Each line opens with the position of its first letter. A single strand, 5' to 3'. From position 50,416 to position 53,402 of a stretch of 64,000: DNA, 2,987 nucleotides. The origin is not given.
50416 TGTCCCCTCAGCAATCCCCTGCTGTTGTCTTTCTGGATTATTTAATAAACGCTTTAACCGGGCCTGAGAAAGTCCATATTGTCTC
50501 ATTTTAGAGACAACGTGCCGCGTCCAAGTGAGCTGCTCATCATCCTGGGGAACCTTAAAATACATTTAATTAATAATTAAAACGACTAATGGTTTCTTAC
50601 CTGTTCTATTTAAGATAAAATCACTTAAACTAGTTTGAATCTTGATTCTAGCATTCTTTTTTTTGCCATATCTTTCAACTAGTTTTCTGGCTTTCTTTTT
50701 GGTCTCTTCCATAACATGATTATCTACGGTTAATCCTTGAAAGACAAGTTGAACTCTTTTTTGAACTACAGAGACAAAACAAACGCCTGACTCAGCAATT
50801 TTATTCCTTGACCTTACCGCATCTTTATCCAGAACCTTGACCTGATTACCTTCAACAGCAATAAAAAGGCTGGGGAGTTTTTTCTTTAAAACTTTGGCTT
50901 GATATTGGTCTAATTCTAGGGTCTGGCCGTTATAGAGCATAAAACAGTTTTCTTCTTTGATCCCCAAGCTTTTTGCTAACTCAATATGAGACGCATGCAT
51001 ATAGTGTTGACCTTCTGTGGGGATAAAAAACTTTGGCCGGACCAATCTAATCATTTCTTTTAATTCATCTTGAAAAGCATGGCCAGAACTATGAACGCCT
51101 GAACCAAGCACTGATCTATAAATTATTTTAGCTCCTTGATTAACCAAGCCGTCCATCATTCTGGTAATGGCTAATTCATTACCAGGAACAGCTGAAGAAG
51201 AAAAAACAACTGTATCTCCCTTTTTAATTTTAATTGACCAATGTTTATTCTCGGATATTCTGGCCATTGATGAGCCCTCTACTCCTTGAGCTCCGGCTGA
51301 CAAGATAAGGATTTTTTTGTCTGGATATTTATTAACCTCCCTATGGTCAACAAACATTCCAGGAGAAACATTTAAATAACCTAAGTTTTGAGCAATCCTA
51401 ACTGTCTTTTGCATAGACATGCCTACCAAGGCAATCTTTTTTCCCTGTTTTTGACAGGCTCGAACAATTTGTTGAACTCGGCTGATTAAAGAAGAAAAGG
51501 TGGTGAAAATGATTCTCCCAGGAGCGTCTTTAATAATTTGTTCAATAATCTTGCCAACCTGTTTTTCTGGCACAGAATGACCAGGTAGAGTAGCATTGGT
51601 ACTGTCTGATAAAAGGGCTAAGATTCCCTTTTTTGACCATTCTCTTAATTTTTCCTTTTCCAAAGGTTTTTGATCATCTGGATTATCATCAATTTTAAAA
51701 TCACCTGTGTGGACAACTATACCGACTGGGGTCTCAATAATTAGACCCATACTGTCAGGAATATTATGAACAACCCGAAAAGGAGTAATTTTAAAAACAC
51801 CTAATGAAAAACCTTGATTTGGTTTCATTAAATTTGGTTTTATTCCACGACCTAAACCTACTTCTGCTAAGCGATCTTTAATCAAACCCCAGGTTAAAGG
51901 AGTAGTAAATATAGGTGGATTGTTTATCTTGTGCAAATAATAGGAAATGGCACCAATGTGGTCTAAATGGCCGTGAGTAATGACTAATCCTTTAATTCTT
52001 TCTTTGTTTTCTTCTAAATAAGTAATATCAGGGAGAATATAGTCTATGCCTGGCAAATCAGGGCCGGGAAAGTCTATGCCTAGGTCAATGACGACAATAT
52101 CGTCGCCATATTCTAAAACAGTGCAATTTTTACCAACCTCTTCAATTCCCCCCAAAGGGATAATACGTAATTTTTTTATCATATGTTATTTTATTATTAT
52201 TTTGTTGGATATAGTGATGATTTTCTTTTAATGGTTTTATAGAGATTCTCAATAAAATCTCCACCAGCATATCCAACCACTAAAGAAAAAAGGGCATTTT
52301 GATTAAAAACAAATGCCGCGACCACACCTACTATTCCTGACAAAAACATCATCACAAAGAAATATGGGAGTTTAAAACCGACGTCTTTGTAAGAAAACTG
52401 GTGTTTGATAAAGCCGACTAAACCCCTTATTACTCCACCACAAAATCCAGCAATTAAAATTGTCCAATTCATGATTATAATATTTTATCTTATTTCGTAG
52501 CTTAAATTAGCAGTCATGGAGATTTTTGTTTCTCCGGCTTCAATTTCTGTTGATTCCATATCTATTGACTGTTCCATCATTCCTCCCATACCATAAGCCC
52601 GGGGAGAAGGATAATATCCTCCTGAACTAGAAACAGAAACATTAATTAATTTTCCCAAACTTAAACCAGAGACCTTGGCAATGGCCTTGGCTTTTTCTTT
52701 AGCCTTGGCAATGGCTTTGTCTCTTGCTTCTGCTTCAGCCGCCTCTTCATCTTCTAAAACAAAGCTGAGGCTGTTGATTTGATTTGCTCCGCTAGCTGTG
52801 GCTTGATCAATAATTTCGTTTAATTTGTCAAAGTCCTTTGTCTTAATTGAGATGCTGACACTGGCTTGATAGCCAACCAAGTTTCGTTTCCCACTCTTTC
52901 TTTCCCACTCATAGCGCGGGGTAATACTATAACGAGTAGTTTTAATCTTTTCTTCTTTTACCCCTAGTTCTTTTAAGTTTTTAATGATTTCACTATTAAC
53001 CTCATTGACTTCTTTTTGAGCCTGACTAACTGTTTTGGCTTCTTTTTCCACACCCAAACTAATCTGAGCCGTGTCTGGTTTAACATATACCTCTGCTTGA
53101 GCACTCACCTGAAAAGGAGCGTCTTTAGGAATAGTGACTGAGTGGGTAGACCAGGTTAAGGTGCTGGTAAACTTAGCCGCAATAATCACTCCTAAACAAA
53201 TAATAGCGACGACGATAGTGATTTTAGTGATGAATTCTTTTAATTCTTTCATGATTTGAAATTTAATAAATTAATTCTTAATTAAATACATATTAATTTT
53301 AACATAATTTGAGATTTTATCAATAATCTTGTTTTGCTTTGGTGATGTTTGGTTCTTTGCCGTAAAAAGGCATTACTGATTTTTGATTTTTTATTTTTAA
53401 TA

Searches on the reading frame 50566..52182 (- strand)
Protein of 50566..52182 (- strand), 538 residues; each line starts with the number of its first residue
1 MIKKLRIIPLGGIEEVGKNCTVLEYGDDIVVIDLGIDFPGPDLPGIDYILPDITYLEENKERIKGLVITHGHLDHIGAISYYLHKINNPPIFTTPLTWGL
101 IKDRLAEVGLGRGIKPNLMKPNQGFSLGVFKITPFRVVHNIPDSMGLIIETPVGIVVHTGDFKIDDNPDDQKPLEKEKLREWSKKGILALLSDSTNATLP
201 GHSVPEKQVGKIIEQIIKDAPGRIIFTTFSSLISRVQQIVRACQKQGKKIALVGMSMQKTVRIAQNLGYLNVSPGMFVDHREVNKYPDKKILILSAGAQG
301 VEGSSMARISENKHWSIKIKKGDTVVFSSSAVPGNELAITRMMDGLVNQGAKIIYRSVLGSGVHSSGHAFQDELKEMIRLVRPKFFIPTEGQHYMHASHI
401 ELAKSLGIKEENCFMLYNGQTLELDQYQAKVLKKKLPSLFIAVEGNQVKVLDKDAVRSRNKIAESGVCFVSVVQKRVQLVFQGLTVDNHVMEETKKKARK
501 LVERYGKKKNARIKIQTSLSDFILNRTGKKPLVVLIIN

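Call 23: search_protein_families(library=pfam, proteins=[window:50566-52182:-], max_evalue=0.001)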
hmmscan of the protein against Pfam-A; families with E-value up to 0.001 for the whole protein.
window:50566-52182:- (538 aa): 5 families
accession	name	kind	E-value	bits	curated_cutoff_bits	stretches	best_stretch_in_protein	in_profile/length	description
PF22505.1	RNase_J_b_CASP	-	1.4e-42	144.9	27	1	222-346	2-126/126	Ribonuclease J, beta-CASP domain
PF00753.33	Lactamase_B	-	2e-12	47.9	22.7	1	17-164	5-152/196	Metallo-beta-lactamase superfamily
PF12706.13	Lactamase_B_2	-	2.9e-09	37.3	27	1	56-164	24-145/200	Beta-lactamase superfamily domain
PF07521.17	RMMBL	-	3e-05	24.4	21.6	1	364-408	13-58/63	Zn-dependent metallo-hydrolase RNA specificity domain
PF17770.6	RNase_J_C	-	0.00019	22.8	23.8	1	456-537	2-99/102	Ribonuclease J C-terminal domain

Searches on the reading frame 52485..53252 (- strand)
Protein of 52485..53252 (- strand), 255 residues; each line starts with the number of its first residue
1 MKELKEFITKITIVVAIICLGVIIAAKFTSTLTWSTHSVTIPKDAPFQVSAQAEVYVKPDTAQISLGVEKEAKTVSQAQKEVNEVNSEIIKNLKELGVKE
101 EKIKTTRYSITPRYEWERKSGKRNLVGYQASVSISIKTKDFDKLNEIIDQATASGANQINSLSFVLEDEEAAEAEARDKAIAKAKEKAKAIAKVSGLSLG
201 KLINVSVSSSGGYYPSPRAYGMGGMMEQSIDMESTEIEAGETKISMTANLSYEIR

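Call 24: search_protein_families(library=pfam, proteins=[window:52485-53252:-], max_evalue=0.001)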
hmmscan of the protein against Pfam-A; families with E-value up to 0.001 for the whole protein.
window:52485-53252:- (255 aa): 1 family
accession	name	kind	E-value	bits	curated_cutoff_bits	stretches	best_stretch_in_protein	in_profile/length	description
PF04402.19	SIMPL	-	3.6e-58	197.7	25.2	1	48-252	2-205/205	Protein of unknown function (DUF541)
